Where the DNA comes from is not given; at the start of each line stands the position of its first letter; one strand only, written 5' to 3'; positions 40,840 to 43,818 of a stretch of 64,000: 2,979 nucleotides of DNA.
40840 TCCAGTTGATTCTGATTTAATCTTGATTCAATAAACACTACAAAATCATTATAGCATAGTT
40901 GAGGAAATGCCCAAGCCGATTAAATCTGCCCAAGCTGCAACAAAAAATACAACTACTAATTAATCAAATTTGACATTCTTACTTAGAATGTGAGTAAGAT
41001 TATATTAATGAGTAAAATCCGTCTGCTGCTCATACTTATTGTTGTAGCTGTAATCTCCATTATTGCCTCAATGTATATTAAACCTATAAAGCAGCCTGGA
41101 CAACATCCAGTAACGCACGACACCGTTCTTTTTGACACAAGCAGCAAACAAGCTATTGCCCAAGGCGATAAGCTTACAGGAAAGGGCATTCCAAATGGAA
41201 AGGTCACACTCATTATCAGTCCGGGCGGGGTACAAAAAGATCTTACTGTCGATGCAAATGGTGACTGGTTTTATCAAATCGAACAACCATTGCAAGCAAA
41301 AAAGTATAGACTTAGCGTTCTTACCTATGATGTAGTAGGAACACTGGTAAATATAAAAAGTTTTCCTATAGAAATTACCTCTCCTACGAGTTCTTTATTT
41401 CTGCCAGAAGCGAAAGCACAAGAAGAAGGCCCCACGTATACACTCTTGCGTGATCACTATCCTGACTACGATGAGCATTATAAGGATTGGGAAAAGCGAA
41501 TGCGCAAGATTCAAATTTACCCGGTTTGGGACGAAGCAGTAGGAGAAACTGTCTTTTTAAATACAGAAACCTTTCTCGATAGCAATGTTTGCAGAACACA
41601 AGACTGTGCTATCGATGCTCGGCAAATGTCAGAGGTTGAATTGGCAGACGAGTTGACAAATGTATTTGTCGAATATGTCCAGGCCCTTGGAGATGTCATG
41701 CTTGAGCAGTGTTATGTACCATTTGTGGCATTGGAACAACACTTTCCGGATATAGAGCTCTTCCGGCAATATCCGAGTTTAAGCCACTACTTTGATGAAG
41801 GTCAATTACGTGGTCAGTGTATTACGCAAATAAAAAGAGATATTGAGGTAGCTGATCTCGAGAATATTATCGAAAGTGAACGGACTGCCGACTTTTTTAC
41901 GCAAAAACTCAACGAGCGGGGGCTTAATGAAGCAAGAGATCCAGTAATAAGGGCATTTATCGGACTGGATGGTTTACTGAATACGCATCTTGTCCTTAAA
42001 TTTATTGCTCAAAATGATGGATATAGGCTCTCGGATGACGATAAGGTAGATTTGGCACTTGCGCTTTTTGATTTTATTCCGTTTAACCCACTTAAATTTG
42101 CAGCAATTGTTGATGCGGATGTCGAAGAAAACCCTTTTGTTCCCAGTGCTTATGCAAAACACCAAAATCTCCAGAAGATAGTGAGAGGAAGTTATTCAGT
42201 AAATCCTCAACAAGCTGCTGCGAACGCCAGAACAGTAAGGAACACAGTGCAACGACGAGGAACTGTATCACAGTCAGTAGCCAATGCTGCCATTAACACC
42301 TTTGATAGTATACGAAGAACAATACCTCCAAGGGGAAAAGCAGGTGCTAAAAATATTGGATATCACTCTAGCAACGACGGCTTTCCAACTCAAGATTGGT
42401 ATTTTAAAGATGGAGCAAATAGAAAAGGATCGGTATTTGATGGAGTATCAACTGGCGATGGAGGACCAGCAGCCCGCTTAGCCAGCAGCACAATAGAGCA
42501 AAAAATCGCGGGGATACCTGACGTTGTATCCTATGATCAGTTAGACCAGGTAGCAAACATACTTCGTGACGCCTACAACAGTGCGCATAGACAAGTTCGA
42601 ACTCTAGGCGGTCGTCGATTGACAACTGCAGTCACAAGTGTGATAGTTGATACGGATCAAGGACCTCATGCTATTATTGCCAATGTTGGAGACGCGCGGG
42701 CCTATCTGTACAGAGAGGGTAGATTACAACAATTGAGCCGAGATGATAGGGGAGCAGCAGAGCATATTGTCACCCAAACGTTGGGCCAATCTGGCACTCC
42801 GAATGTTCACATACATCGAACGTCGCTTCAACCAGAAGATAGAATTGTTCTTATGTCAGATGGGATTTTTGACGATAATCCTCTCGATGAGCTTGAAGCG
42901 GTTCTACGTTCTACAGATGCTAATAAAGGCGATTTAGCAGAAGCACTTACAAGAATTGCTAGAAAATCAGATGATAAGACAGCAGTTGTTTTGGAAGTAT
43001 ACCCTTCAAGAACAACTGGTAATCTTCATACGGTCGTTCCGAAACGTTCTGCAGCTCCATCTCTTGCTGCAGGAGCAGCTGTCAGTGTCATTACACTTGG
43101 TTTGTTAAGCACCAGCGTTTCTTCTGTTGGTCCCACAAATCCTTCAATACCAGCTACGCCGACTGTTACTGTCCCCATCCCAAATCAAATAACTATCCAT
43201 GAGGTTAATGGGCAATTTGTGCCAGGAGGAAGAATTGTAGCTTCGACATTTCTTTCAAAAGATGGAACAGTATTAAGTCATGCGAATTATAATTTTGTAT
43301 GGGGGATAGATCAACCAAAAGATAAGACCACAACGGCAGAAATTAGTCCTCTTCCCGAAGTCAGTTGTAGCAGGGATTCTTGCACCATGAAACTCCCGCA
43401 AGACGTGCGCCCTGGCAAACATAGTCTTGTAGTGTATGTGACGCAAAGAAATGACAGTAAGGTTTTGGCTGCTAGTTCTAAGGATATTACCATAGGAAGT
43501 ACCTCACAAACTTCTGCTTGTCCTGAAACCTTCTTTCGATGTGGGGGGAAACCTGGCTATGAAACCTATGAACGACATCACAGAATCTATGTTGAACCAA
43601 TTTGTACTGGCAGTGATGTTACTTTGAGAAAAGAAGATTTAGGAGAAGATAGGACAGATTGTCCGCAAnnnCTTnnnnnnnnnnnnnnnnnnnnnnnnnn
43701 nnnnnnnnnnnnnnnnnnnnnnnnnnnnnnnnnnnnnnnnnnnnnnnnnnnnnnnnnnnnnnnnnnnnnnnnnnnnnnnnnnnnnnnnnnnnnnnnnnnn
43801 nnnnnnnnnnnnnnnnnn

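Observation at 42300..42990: PP2C-family Ser/Thr phosphatase domain embedded in a membrane-anchored giant protein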

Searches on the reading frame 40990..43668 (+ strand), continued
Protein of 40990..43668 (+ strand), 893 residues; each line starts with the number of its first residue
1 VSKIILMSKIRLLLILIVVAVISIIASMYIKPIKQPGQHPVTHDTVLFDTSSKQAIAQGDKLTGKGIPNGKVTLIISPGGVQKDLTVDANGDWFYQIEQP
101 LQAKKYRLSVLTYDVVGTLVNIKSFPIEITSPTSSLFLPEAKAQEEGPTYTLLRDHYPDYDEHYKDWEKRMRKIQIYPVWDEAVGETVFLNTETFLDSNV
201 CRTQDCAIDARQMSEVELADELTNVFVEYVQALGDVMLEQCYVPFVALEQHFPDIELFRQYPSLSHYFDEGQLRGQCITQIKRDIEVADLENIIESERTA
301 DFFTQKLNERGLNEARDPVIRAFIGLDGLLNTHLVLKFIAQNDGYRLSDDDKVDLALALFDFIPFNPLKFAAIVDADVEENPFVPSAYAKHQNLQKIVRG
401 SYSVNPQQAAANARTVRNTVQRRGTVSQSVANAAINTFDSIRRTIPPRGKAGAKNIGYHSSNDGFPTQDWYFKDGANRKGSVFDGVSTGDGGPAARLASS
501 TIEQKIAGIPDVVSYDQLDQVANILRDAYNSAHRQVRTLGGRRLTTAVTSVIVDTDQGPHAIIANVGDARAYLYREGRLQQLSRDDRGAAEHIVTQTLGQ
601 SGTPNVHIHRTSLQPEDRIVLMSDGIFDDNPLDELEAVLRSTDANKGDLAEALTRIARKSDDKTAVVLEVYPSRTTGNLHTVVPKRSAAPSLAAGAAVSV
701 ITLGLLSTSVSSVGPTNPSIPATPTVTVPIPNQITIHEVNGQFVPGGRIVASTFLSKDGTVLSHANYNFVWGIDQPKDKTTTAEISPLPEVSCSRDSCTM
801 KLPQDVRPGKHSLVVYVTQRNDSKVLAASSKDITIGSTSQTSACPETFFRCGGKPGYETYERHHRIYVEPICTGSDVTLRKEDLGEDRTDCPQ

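Call 86: search_protein_families(library=pfam, proteins=[P0002, P0003, P0035, P0127, P0040, P0109, P0070], max_evalue=0.001)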
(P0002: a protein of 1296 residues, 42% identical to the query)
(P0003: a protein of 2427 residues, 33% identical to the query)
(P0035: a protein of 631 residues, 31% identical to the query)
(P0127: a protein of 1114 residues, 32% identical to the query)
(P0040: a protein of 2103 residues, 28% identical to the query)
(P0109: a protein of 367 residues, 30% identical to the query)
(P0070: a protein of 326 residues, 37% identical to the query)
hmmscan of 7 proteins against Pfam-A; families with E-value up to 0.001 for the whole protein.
P0002 (1296 aa): 1 family
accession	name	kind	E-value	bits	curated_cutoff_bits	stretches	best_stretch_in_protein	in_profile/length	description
PF19077.6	Big_13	-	2.6e-05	25.1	27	1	66-122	31-89/102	Bacterial Ig-like domain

P0003 (2427 aa): 7 families
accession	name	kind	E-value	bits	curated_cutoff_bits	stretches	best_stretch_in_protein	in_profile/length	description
PF13385.13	Laminin_G_3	-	2.1e-17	64.1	27.6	1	1979-2135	1-151/151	Concanavalin A-like lectin/glucanases superfamily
PF07705.17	CARDB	-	7.2e-10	39.4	22.7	1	1799-1909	1-99/101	CARDB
PF00041.27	fn3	-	9.5e-08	32.6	25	1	1696-1776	1-75/84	Fibronectin type III domain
PF06482.17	Endostatin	-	1.5e-06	28.4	29.4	1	2271-2426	10-166/170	Collagenase NC10 and Endostatin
PF19077.6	Big_13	-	5.5e-05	24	27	1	63-130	31-100/102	Bacterial Ig-like domain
PF00054.30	Laminin_G_1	-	0.0002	22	24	0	2043-2098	33-87/131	Laminin G domain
PF02210.31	Laminin_G_2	-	0.00022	22.2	22.9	1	2043-2104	32-96/126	Laminin G domain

P0035 (631 aa): 2 families
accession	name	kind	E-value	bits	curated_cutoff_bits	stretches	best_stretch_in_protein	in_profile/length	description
PF19077.6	Big_13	-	7.6e-06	26.8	27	1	63-130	31-100/102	Bacterial Ig-like domain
PF15418.12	DUF4625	-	8.4e-06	26.5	27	0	95-124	96-125/131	Domain of unknown function (DUF4625)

P0127 (1114 aa): 3 families
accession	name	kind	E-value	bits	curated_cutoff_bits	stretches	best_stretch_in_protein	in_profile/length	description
PF19077.6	Big_13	-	3.2e-08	34.4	27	1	81-150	25-98/102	Bacterial Ig-like domain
PF07705.17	CARDB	-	0.00014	22.4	22.7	1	410-499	19-100/101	CARDB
PF15418.12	DUF4625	-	0.0006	20.5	27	0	111-144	90-123/131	Domain of unknown function (DUF4625)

P0040 (2103 aa): 12 families
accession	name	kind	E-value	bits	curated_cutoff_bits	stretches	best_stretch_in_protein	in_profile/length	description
PF01436.27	NHL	-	1.3e-45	151.6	20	4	1562-1589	1-28/28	NHL repeat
PF13385.13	Laminin_G_3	-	1e-29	104.1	27.6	1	1235-1387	1-151/151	Concanavalin A-like lectin/glucanases superfamily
PF17170.10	DUF5128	-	1.2e-17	64.5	22.9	3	1931-1986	70-126/321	6-bladed beta-propeller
PF08450.18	SGL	-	8.5e-13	48.9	26.3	2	1902-2033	92-217/246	SMP-30/Gluconolactonase/LRE-like region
PF20067.5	SSL_N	-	2.9e-08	33.9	18.9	0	2000-2018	21-39/46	Strictosidine synthase-like, N-terminal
PF22701.2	Mala_s_1-like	-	4.1e-07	30.4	27.5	0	1955-2061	44-144/195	Mal s 1 allergenic protein-like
PF06739.17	SBBP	-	4.8e-06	26.9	20.5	0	1518-1532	15-29/38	Beta-propeller repeat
PF24684.1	Vgb_lyase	-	5.2e-06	25.9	50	0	1516-1643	55-172/290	Virginiamycin B lyase family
PF13449.12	Phytase-like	-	7.4e-06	26.5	27.6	0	1567-1599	72-104/284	Esterase-like activity of phytase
PF19077.6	Big_13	-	2.6e-05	25.1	27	1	56-122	31-99/102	Bacterial Ig-like domain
PF25021.1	TEN_NHL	-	6.8e-05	22.4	27.1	0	1711-1736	139-164/357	Teneurin NHL domain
PF09000.15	Cytotoxic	-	0.00094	19.9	22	0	1570-1600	33-63/80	Cytotoxic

P0109 (367 aa): 0 families

P0070 (326 aa): 0 families
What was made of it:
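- Relatives' passengers include Laminin_G, fn3, CARDB and NHL (call 86).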

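Call 88: search_protein_families(library=pfam, proteins=[P0069, P0089, P0049], max_evalue=0.0001)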
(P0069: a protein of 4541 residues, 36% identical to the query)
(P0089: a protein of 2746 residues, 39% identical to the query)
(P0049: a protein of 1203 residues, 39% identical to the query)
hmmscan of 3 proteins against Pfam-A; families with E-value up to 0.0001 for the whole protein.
P0069 (4541 aa): 6 families
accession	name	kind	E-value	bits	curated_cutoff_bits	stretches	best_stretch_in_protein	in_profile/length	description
PF00069.31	Pkinase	-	5.3e-23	82.2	31.7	1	2602-2873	22-259/263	Protein kinase domain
PF07228.17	SpoIIE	-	7.7e-11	42.7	25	0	1833-1993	15-174/192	Stage II sporulation protein E (SpoIIE)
PF07714.23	PK_Tyr_Ser-Thr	-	6.1e-10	39.3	23.1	1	2600-2796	24-205/258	Protein tyrosine and serine/threonine kinase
PF00481.26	PP2C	-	2.8e-09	37.5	20.3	0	3228-3355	19-132/255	Protein phosphatase 2C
PF13672.11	PP2C_2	-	6.2e-09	36.1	24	1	3183-3419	7-184/209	Protein phosphatase 2C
PF01636.29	APH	-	4.4e-07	30.3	23.2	0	2600-2694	21-109/239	Phosphotransferase enzyme family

P0089 (2746 aa): 0 families

P0049 (1203 aa): 2 families
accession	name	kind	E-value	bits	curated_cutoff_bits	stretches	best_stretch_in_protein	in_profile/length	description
PF13672.11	PP2C_2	-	8.3e-14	52.1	24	1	774-1005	10-186/209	Protein phosphatase 2C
PF07228.17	SpoIIE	-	6.9e-05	23.3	25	1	965-1047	105-190/192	Stage II sporulation protein E (SpoIIE)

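Call 90: find_encoding_contigs(protein=P0022, flank=5000, max_places=1)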
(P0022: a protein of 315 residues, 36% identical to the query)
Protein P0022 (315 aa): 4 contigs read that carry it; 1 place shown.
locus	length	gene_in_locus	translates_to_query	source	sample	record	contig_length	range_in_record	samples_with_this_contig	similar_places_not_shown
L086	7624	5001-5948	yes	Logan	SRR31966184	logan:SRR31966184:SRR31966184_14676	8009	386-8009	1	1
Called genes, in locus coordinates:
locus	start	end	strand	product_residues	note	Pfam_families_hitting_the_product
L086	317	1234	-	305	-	PF00483:NTP_transferase, PF12804:NTP_transf_3 (weak)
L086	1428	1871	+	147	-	PF00404:Dockerin_1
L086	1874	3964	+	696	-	-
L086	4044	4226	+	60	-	PF00584:SecE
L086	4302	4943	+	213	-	PF02357:NusG, PF00467:KOW (faint)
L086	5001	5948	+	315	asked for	PF00481:PP2C, PF13672:PP2C_2, PF07228:SpoIIE (faint)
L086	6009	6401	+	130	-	-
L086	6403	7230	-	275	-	-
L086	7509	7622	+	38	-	?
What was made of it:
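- A P0022-like soluble PP2C is encoded beside SecE-NusG in a Patescibacteria-like contig (call 90).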

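Call 91: find_encoding_contigs(protein=P0054, flank=5000, max_places=1)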
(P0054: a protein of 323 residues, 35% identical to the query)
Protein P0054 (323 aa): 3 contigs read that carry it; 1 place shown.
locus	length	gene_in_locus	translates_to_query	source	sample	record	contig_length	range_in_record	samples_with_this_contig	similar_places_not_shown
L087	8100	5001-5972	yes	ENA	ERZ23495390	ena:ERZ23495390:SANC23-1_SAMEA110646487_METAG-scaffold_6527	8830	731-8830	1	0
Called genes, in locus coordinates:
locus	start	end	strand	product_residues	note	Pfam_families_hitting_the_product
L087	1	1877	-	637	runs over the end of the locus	PF00012:HSP70, PF06723:MreB_Mbl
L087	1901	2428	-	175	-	PF03692:CxxCxxCC (weak)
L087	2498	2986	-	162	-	PF01025:GrpE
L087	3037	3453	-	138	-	PF00011:HSP20, PF17886:ArsA_HSP20 (weak)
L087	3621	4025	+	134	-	PF12840:HTH_20 (weak), PF08279:HTH_11 (weak), PF13545:HTH_Crp_2 (weak), PF01022:HTH_5 (weak), PF13412:HTH_24 (weak)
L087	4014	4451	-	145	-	-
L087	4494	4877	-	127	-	PF01201:Ribosomal_S8e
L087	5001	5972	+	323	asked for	PF13672:PP2C_2 (weak), PF00481:PP2C (weak), PF07228:SpoIIE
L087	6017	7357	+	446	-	PF00535:Glycos_transf_2, PF13641:Glyco_tranf_2_3 (weak)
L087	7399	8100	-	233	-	?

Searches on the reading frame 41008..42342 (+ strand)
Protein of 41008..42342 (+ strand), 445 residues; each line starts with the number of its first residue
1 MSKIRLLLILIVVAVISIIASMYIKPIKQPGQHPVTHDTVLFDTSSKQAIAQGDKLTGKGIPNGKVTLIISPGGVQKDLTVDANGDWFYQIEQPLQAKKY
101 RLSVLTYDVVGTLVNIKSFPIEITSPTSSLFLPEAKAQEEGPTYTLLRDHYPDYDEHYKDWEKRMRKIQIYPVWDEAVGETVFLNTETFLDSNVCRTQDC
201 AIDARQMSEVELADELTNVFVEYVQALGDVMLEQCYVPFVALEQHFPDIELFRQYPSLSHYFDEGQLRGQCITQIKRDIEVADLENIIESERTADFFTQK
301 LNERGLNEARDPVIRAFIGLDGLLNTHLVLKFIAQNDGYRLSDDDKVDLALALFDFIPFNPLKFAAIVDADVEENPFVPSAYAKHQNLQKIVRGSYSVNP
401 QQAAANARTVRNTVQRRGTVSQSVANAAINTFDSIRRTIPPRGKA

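Call 39: predict_structure(alignment_id=A3)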
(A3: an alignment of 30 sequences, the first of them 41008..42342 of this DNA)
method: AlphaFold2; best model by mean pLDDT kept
length: 445 residues; sequences in the alignment: 30
mean_pLDDT: 73.8   pTM: 0.66
mean pLDDT of the five models: 73.8, 73.0, 71.7, 70.3, 69.4
residues with pLDDT >= 90: 135; 70-90: 137; 50-70: 91; < 50: 82
segments of 3 or more residues with pLDDT < 50: 128-130, 305-328, 356-375, 377-397, 432-445
pLDDT, mean of each block of 10 residues (from residue 1): 87 95 66 88 91 96 97 94 98 92 95 93 75 58 89 80 80 92 91 79 58 65 80 93 79 79 86 91 80 67 52 47 44 56 59 46 33 44 38 43 77 87 84 41 37
secondary structure, 60 per line:
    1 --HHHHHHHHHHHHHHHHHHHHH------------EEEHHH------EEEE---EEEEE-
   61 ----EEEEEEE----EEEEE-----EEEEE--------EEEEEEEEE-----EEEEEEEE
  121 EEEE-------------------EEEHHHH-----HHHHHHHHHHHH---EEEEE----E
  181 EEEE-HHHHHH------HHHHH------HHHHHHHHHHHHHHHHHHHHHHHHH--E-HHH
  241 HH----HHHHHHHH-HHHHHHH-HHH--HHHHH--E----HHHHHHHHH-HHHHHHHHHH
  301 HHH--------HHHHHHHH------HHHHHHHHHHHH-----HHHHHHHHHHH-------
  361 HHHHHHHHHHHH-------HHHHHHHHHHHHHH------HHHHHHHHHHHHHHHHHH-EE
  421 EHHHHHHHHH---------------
elements in order: H3-23 E36-38 E48-51 E55-59 E65-71 E76-80 E86-90 E99-107 E113-124 E144-146 H147-150 H156-167 E171-175 E180-184 H186-191 H198-202 H209-233 H238-242 H247-254 H256-262 H269-273 H281-289 H291-303 H312-319 H326-337 H343-353 H361-372 H380-393 H400-417 E419-421 H422-430
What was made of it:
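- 41017..41079 (+): N-terminal signal-anchor helix (residues ~4-24), preceded by MSKIR. AF2 helix 3-23 with pLDDT 87-95 (call 39).
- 41113..41379 (+): Adhesin-type Ig-like beta-sandwich (residues 36-124). AF2 pLDDT above 90 (call 39).
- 41437..41907 (+): Conserved N-domain of the scaffold family (residues ~144-300) with Cys195/200 and Cys235/271. AF2 pLDDT mostly about 80-93, with dips to 58-65 around residues 201-220 (call 39).
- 41908..42297 (+): Helical linker of the scaffold (residues ~301-430): two moderately hydrophobic helices (312-337, 343-353) and a conserved Arg-rich helix (400-417). AF2 confidence is low at 305-397 (call 39).
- AF2 gives low confidence for 305-397, so those helices are not shown to be buried in a globular fold (call 39).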

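Call 45: fold_search(model_id=the predicted structure, library=pdb)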
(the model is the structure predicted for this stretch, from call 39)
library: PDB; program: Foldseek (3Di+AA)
matches with E <= 10: 1757; with E <= 0.001: 3
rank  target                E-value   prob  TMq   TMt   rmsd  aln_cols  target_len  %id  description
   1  7wgu_A                6.4e-05  0.92  0.15  0.18  23.8       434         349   11  Crystal structure of metal-binding protein EfeO from Escherichia coli (released 2022-12-14)
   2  7dm0_A                3.5e-04  1.00  0.15  0.37   5.7        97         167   23  Biofilm associated protein - C region (released 2021-12-15)
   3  9mt4_G                9.2e-04  1.00  0.17  0.46   4.6       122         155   11  Connector structure of phage JohannRWettstein (Bas63) (released 2025-11-19)
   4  4v96_AH               1.2e-03  1.00  0.18  0.25  19.7       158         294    9  The structure of a 1.8 MDa viral genome injection device suggests alternative infection mechanisms (released 2014-07-09)
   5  4v96_AQ               1.4e-03  1.00  0.17  0.24  19.9       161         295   10  The structure of a 1.8 MDa viral genome injection device suggests alternative infection mechanisms (released 2014-07-09)
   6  7wgu_B                2.1e-03  0.44  0.13  0.16  23.6       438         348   12  Crystal structure of metal-binding protein EfeO from Escherichia coli (released 2022-12-14)
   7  1gw0_A                2.2e-03  0.98  0.11  0.09  12.3       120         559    9  Crystal Structure of Laccase from Melanocarpus albomyces in Four Copper Form (released 2002-07-31)
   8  1doa_B                2.3e-03  1.00  0.14  0.29   5.8       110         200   12  Structure of the rho family gtp-binding protein cdc42 in complex with the multifunctional regulator rhogdi (released 2000-02-09)
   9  9c39_J                2.6e-03  1.00  0.17  0.50   3.8       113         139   14  Bacteriophage Sf14 neck C6 reconstruction (released 2025-02-05)
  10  1hh4_D                3.4e-03  1.00  0.13  0.30   6.7       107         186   12  Rac1-RhoGDI complex involved in NADPH oxidase activation (released 2001-08-28)
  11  9exj                  3.4e-03  1.00  0.14  0.31  10.0       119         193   14  Crystal structure of Aspergillus fumigatus AA11 Lytic Polysaccharide Monooxygenase (AfAA11B) in complex with Cu(II) (released 2025-04-23)
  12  1hh4_E                3.6e-03  1.00  0.13  0.30   6.7       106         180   12  Rac1-RhoGDI complex involved in NADPH oxidase activation (released 2001-08-28)
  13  2q9o_A                3.8e-03  0.98  0.12  0.10  12.5       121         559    8  Near-atomic resolution structure of a Melanocarpus albomyces laccase (released 2008-03-25)
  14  5lwx_A                4.2e-03  0.89  0.10  0.08  12.6       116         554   11  Crystal structure of the H253D mutant of McoG from Aspergillus niger (released 2017-05-03)
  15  5lm8_A                4.5e-03  0.90  0.10  0.08  12.7       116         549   11  Crystal structure of a laccase-like multicopper oxidase McoG from from Aspergillus niger (released 2017-05-03)
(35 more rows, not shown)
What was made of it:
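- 41113..41379 (+): Foldseek gives Ig-like hits (call 45).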

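Call 81: find_related_loci(query=A10, collection=genome_contigs, flank=6000)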
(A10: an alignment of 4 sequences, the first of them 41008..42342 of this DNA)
Query A10 (445 aa) in genome_contigs; peptide patterns used: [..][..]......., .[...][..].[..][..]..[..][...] (x = any residue, [..] = any of these).
85 stretches matched a pattern, but none encodes a relative of the query by tblastn (E <= 1e-3).
